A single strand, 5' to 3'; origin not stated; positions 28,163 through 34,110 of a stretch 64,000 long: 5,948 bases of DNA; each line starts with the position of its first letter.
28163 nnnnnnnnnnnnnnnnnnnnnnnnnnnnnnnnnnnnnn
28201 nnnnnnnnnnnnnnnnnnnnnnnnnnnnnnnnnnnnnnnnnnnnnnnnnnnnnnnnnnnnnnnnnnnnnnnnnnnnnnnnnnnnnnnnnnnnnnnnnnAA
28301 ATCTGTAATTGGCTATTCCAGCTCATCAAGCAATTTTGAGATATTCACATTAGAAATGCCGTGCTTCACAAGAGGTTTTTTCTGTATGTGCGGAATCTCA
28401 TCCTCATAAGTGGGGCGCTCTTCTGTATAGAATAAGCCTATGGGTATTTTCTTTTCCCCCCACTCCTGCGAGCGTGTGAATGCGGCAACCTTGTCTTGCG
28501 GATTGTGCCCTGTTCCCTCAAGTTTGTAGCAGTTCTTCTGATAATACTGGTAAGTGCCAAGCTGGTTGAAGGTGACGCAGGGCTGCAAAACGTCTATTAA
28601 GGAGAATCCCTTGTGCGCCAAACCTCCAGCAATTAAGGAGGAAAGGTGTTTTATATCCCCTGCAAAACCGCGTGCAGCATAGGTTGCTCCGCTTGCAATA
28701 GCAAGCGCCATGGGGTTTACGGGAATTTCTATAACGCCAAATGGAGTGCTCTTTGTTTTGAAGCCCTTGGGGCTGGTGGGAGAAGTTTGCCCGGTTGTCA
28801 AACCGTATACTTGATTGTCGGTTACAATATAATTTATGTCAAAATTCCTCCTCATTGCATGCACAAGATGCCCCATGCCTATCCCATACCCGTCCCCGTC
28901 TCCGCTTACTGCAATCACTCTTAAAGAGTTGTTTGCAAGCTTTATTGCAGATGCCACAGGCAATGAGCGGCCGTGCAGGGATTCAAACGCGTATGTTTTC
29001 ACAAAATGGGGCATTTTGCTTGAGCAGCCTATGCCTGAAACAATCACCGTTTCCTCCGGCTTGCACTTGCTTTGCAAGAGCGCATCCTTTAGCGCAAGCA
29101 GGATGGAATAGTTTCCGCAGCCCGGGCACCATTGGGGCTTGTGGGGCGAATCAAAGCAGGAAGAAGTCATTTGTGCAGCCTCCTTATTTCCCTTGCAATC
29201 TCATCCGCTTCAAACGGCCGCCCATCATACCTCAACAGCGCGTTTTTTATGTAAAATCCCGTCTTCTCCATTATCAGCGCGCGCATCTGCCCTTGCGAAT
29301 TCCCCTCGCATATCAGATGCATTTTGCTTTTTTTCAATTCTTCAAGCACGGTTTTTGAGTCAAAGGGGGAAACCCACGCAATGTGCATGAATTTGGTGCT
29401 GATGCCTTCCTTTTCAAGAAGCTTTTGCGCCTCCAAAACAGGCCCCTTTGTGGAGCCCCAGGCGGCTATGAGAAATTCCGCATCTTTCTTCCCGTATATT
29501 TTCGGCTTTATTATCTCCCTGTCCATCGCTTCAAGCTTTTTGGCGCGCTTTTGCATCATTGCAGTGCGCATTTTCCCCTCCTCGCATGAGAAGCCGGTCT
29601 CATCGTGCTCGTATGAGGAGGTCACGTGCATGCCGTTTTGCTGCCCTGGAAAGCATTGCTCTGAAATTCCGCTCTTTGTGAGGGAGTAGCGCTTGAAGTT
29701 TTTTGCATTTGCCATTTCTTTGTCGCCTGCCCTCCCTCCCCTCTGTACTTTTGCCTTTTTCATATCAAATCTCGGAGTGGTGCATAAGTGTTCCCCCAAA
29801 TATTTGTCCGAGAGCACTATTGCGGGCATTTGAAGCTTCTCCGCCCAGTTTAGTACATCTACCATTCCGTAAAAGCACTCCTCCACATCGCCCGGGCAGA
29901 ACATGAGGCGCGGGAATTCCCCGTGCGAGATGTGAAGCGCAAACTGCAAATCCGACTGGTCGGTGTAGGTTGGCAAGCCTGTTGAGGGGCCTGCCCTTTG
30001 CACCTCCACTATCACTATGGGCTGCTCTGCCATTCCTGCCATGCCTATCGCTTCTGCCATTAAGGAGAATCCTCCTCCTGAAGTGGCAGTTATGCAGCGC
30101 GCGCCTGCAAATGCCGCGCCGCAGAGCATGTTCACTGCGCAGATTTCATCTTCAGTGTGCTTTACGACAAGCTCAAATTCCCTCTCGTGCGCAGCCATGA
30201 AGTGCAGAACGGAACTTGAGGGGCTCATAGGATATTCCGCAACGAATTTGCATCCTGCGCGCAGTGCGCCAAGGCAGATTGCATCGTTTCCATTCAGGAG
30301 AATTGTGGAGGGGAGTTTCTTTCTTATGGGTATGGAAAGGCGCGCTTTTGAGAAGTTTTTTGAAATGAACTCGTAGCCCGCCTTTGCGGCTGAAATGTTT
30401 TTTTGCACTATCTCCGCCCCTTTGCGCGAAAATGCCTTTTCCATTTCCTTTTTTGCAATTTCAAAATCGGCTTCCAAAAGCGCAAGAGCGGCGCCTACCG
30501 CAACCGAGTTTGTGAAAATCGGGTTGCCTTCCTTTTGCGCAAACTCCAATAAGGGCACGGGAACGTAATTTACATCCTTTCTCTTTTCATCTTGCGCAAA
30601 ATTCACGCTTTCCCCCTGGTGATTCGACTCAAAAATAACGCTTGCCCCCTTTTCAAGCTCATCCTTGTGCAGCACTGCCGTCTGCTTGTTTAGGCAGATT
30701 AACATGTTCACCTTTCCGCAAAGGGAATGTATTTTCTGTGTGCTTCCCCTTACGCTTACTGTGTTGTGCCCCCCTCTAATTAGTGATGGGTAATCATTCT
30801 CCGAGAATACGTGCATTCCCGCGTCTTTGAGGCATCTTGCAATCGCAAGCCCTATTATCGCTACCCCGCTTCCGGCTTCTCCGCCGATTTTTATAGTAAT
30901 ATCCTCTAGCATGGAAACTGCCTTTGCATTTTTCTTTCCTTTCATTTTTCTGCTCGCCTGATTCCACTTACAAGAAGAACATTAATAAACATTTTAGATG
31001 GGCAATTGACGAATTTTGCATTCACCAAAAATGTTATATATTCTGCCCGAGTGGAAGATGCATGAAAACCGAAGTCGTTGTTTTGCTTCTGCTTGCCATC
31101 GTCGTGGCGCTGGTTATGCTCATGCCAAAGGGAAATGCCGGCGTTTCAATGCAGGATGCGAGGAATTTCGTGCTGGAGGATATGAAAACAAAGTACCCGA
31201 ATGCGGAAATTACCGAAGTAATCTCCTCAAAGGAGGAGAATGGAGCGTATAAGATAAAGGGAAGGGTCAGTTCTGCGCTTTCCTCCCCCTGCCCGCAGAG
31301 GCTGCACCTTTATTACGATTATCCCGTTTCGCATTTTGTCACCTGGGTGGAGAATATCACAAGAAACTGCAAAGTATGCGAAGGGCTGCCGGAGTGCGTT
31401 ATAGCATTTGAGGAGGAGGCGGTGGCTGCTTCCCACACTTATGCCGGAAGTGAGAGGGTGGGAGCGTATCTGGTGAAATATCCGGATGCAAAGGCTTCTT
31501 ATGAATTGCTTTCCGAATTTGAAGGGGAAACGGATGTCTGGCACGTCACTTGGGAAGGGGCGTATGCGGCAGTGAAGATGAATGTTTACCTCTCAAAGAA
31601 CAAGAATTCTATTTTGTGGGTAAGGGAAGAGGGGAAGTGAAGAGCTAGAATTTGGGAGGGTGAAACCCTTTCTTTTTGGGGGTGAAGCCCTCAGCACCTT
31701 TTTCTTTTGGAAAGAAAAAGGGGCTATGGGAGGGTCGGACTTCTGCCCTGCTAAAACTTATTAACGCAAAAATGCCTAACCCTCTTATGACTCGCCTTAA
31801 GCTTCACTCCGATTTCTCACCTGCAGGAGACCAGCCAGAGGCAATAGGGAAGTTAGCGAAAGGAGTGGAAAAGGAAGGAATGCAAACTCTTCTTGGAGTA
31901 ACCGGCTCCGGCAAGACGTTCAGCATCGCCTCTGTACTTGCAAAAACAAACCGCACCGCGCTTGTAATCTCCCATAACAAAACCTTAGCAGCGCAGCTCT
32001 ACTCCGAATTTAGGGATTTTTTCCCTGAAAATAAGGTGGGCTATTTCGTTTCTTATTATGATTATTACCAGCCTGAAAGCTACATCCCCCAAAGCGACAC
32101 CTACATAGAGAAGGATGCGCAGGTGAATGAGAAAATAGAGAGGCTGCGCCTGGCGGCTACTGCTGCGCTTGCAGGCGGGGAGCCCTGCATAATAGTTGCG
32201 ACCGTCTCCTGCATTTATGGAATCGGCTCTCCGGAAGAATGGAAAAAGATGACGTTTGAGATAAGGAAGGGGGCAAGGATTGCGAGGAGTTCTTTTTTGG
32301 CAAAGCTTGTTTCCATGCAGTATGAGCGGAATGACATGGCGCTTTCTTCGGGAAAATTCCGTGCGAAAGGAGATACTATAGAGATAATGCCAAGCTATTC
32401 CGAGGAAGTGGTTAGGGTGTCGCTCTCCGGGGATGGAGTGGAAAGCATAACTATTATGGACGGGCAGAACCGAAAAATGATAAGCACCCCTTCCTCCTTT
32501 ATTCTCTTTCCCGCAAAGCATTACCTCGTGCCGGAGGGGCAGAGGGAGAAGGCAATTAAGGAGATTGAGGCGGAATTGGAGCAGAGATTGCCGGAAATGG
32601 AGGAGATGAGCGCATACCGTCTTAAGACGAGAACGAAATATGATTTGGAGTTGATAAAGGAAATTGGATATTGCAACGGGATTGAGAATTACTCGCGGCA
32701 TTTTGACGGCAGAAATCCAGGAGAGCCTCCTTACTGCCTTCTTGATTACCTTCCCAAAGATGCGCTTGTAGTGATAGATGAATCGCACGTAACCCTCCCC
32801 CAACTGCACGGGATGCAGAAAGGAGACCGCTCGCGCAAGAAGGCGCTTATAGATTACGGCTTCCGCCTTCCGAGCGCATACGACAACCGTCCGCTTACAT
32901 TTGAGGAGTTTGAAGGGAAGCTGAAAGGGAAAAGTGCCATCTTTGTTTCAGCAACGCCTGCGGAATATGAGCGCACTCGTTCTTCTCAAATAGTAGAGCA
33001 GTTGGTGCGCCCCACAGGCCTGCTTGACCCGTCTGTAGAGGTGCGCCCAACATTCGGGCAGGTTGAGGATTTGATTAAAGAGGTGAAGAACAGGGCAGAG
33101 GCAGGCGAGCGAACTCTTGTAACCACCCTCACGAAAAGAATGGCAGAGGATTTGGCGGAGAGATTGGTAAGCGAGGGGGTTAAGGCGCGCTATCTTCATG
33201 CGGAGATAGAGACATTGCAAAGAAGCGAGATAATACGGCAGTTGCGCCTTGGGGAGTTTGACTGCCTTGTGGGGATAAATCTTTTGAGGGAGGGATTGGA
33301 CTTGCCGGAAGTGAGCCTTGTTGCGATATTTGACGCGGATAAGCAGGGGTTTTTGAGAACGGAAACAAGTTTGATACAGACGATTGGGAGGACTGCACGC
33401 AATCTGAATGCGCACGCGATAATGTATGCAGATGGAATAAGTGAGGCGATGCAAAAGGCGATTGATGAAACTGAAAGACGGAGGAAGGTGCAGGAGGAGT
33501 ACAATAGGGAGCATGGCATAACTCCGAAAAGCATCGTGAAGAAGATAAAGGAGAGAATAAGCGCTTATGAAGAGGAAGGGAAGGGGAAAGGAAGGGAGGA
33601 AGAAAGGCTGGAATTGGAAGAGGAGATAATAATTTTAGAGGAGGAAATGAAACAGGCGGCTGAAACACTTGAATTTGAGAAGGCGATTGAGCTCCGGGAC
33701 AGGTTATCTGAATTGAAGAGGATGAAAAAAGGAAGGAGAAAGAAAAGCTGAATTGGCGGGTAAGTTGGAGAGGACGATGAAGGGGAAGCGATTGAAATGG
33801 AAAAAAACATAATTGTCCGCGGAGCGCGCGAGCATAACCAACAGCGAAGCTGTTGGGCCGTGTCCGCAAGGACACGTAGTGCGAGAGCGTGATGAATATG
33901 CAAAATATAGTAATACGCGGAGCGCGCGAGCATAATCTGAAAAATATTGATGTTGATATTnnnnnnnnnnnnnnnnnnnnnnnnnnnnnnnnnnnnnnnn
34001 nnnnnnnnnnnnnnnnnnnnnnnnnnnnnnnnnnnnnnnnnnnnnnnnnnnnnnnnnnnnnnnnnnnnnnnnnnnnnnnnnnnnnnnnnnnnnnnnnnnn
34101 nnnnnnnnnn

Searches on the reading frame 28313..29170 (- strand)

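Call 53: search_protein_families(library=pfam, proteins=[window:28313-29170:-], max_evalue=0.00001)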
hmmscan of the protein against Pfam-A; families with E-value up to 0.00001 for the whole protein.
window:28313-29170:- (285 aa): 2 families
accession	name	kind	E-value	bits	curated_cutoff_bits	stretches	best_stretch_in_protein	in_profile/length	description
PF02775.26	TPP_enzyme_C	-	4e-29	101.8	21.9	1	47-194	2-151/151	Thiamine pyrophosphate enzyme, C-terminal TPP binding domain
PF12367.13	PFO_beta_C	-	2.6e-23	82.3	24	1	198-263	1-65/66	Pyruvate ferredoxin oxidoreductase beta subunit C terminal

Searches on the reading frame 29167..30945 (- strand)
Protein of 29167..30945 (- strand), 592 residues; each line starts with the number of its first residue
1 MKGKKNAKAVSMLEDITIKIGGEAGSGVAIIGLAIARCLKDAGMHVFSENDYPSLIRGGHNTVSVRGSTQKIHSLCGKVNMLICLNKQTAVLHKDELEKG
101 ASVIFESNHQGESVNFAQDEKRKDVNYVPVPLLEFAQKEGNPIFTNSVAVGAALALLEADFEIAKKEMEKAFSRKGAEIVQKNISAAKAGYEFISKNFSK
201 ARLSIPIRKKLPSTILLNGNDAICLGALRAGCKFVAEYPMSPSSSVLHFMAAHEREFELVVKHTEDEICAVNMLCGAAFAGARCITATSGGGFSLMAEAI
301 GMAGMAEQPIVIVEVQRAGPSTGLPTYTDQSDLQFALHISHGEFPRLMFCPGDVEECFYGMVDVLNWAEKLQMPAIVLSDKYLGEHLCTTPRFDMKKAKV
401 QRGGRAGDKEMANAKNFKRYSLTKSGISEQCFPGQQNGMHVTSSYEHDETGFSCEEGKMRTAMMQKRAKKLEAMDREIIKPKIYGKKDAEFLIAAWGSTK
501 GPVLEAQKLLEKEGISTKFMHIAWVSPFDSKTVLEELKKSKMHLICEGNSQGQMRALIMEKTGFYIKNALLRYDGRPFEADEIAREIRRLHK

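Call 10: search_protein_families(library=pfam, proteins=[window:29167-30945:-])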
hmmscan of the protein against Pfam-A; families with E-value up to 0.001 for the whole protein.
window:29167-30945:- (592 aa): 3 families
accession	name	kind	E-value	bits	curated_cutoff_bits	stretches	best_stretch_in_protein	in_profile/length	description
PF01855.24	POR_N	-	7e-53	180.2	27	1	226-453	2-217/231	Pyruvate flavodoxin/ferredoxin oxidoreductase, thiamine diP-bdg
PF01558.24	POR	-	6.6e-32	111.5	27.4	1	24-192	1-173/173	Pyruvate ferredoxin/flavodoxin oxidoreductase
PF02780.25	Transketolase_C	-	1.1e-07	32.2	25.9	1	488-551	9-72/124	Transketolase, C-terminal domain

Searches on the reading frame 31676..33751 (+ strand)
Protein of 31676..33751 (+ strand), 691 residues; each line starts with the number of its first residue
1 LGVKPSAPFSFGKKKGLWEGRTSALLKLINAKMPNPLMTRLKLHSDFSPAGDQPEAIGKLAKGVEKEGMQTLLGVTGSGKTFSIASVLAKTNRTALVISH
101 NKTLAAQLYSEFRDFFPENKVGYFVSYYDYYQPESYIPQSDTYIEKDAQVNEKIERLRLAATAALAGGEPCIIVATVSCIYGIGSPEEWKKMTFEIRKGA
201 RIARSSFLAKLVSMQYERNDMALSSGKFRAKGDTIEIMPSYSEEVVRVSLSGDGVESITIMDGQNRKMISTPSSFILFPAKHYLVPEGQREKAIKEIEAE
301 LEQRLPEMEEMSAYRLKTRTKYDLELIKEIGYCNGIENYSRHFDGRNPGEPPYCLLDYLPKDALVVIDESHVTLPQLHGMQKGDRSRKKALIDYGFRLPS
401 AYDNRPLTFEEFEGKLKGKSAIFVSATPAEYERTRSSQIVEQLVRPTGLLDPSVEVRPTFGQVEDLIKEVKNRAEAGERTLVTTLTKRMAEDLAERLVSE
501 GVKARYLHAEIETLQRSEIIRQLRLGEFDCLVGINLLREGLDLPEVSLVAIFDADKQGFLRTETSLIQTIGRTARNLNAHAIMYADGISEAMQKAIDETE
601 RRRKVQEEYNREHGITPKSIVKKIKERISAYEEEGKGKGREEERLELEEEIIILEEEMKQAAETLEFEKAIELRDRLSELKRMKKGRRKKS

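Call 10: search_protein_families(library=pfam, proteins=[window:31676-33751:+])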
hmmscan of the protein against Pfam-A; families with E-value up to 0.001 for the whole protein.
window:31676-33751:+ (691 aa): 7 families
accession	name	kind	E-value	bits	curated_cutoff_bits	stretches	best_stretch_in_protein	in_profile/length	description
PF17757.6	UvrB_inter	-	8.3e-26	90.4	22.9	1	195-283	2-91/91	UvrB interaction domain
PF12344.14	UvrB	-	1.4e-22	79.7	27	1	583-625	1-43/43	Ultra-violet resistance protein B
PF00271.37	Helicase_C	-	2.5e-20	73.2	23.5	1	463-576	3-109/110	Helicase conserved C-terminal domain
PF02151.25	UVR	-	1.7e-07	31.2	21.5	1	649-682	2-35/36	UvrB/uvrC motif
PF04851.21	ResIII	-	1.9e-07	31.6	22.5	1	52-121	7-84/164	Type III restriction enzyme, res subunit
PF00270.35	DEAD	-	4.4e-06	27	26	1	70-119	17-72/167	DEAD/DEAH box helicase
PF14814.11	UB2H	-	0.00095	19.6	27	0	198-263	3-76/85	Bifunctional transglycosylase second domain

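Call 83: find_homologous_proteins(query=window:31676-33751:+, max_evalue=1e-150)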
Query window:31676-33751:+ (691 aa): 7994 proteins with E <= 1e-150 among 8000 candidates; the best 120 are listed.
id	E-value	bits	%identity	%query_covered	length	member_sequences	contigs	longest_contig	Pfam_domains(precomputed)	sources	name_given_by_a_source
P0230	0.0e+0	1433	100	95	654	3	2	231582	PF00270.36,PF02151.26,PF17757.7,PF00271.38,PF27431.1,PF04851.22,PF12344.15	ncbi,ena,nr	ncbi:excinuclease ABC subunit B [Candidatus Micrarchaeota archaeon CG1_02_47_40]|nr:MAG: excinucleas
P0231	0.0e+0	1045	72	95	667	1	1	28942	PF00270.36,PF02151.26,PF17757.7,PF00271.38,PF27431.1,PF04851.22,PF12344.15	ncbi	-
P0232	3.3e-291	985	69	95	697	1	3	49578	PF00270.36,PF02151.26,PF17757.7,PF00271.38,PF27431.1,PF04851.22,PF12344.15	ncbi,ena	-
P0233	1.2e-290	984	68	93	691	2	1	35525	PF00270.36,PF02151.26,PF17757.7,PF00271.38,PF27431.1,PF04851.22,PF12344.15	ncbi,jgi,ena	ncbi:MAG: excinuclease ABC subunit UvrB [Candidatus Micrarchaeia archaeon]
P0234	3.0e-289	979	68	94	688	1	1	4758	PF00270.36,PF02151.26,PF17757.7,PF00271.38,PF27431.1,PF04851.22,PF12344.15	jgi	-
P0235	6.0e-288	975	67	95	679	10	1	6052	PF00270.36,PF02151.26,PF17757.7,PF00271.38,PF27431.1,PF04851.22,PF12344.15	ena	-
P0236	2.9e-286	969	68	93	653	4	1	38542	PF00270.36,PF02151.26,PF17757.7,PF00271.38,PF27431.1,PF04851.22,PF12344.15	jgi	jgi:excinuclease ABC subunit B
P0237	9.9e-285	964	67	95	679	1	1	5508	PF00270.36,PF02151.26,PF17757.7,PF00271.38,PF27431.1,PF04851.22,PF12344.15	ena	-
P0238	1.9e-284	963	66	94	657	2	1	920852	PF00270.36,PF02151.26,PF17757.7,PF00271.38,PF27431.1,PF04851.22,PF12344.15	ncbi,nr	ncbi:UvrABC system protein B [Candidatus Anstonella stagnisolia]|nr:UvrABC system protein B [Candida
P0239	2.3e-284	963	66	95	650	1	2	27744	PF00270.36,PF02151.26,PF17757.7,PF00271.38,PF27431.1,PF04851.22,PF12344.15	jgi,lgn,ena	-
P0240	2.6e-284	963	66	94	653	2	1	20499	PF02151.26,PF17757.7,PF00271.38,PF27431.1,PF04851.22,PF12344.15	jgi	jgi:excinuclease ABC subunit B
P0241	6.3e-284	961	67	93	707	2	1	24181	PF00270.36,PF02151.26,PF17757.7,PF00271.38,PF27431.1,PF04851.22,PF12344.15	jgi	-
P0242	6.3e-284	961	67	93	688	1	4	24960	PF00270.36,PF02151.26,PF17757.7,PF00271.38,PF27431.1,PF04851.22,PF12344.15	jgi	-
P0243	1.1e-283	961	65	95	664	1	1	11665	PF00270.36,PF02151.26,PF17757.7,PF00271.38,PF27431.1,PF04851.22,PF12344.15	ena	-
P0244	1.6e-283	960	66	95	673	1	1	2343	PF00270.36,PF02151.26,PF17757.7,PF00271.38,PF27431.1,PF04851.22,PF12344.15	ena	-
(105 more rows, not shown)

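Call 84: find_encoding_contigs(protein=P0231, flank=3000, max_places=1)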
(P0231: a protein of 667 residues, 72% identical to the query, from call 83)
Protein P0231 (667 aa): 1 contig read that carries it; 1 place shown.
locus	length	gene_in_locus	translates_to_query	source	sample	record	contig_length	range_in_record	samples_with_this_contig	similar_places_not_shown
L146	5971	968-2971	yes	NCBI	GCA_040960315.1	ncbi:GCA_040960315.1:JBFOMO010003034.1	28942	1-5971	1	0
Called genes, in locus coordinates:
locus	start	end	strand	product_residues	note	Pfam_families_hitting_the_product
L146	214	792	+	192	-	-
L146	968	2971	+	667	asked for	PF04851:ResIII, PF00270:DEAD (faint), PF17757:UvrB_inter, PF27431:UvrB_3rd, PF00271:Helicase_C, PF12344:UvrB, PF02151:UVR (weak)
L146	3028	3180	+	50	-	PF26688:RHH_12 (weak)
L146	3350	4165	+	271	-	PF13338:AbiEi_4 (weak)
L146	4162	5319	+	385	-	PF08843:AbiEii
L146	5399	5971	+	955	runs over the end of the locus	PF00005:ABC_tran (faint), PF02463:SMC_N (faint), PF03193:RsgA_GTPase (faint), PF13191:AAA_16 (faint), PF13304:AAA_21 (faint), PF13476:AAA_23 (faint), PF17760:UvrA_inter, PF17755:UvrA_DNA-bind, +1 more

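Call 85: find_encoding_contigs(protein=P0232, flank=3000, max_places=1)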
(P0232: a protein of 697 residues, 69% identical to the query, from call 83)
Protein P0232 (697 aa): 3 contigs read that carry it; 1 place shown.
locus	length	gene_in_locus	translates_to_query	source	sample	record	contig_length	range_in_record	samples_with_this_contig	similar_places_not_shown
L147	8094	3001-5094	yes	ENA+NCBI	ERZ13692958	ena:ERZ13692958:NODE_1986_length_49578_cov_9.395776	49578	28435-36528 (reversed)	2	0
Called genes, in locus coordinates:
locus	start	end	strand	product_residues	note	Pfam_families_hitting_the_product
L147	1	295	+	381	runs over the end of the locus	PF00149:Metallophos, PF12850:Metallophos_2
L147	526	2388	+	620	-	PF05693:Glycogen_syn, PF00534:Glycos_transf_1 (faint), PF20706:GT4-conflict (weak)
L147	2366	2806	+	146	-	PF07885:Ion_trans_2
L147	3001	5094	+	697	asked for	PF00270:DEAD (faint), PF04851:ResIII, PF17757:UvrB_inter, PF27431:UvrB_3rd, PF00271:Helicase_C, PF12344:UvrB, PF02151:UVR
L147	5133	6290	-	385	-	PF13439:Glyco_transf_4 (weak), PF00534:Glycos_transf_1, PF13692:Glyco_trans_1_4, PF13524:Glyco_trans_1_2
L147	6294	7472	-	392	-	PF13439:Glyco_transf_4, PF00534:Glycos_transf_1, PF13692:Glyco_trans_1_4, PF13524:Glyco_trans_1_2 (weak)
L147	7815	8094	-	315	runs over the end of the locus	PF05050:Methyltransf_21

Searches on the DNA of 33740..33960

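Call 82: search_rna_families(source=window, start=33740, end=33960, threshold=evalue, max_evalue=10)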
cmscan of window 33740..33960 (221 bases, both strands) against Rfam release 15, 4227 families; matches with E-value up to 10: 3.
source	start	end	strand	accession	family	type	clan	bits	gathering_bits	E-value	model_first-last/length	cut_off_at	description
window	33879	33890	+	RF01382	HIV-1_SL4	Cis-reg;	-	15.3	31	1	4-15/20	no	HIV-1 stem-loop 4 packaging signal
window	33740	33795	-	RF02174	SMAD5-AS1_2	Gene; lncRNA;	-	11.6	50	0.78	1-55/129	3'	SMAD5 antisense RNA 1 conserved region 2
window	33740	33803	-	RF02706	TeloSII_ncR30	Gene; sRNA;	-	8.7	86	7.4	1-68/226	3'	TeloSII non coding RNA 30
